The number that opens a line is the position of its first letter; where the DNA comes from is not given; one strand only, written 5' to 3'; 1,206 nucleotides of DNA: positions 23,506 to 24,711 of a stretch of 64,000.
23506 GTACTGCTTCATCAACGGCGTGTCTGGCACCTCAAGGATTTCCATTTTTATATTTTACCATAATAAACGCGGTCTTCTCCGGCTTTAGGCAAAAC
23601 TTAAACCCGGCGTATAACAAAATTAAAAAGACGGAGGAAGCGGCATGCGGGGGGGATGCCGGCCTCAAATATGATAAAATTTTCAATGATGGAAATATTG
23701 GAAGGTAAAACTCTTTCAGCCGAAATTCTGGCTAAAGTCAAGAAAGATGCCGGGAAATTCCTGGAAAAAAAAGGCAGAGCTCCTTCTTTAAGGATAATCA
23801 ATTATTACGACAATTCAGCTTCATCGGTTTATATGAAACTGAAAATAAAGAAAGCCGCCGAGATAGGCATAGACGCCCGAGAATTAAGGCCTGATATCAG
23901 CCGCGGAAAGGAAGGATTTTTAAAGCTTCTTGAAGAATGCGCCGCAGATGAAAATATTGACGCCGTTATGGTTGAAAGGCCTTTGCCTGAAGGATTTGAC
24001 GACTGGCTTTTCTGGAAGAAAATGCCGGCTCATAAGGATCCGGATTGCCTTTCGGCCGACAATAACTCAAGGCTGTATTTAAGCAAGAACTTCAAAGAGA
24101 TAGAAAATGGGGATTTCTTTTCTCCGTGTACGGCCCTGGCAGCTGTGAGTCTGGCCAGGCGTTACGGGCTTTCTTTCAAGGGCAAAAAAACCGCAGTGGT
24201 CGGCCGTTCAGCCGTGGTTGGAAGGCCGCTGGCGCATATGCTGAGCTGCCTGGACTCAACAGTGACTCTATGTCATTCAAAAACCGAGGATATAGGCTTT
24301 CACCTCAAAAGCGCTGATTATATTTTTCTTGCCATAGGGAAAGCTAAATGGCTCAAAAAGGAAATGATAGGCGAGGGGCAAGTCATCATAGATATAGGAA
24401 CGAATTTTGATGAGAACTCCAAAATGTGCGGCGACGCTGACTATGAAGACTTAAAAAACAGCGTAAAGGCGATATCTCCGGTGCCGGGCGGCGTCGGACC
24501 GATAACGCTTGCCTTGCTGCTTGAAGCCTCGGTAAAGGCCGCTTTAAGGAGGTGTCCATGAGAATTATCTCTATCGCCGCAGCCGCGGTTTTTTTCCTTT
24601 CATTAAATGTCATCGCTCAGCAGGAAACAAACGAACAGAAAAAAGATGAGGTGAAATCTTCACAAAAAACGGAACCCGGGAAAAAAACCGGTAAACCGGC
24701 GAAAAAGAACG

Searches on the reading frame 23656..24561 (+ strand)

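Call 5: search_protein_families(library=pfam, proteins=[window:23656-24561:+], max_evalue=0.1)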
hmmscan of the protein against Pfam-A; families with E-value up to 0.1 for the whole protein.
window:23656-24561:+ (301 aa): 2 families
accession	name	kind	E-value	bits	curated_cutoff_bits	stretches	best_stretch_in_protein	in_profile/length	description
PF02882.25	THF_DHG_CYH_C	-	2.2e-49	167.3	27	1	151-298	11-158/160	Tetrahydrofolate dehydrogenase/cyclohydrolase, NAD(P)-binding domain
PF00763.28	THF_DHG_CYH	-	3.6e-19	69.6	32.8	1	15-130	1-115/115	Tetrahydrofolate dehydrogenase/cyclohydrolase, catalytic domain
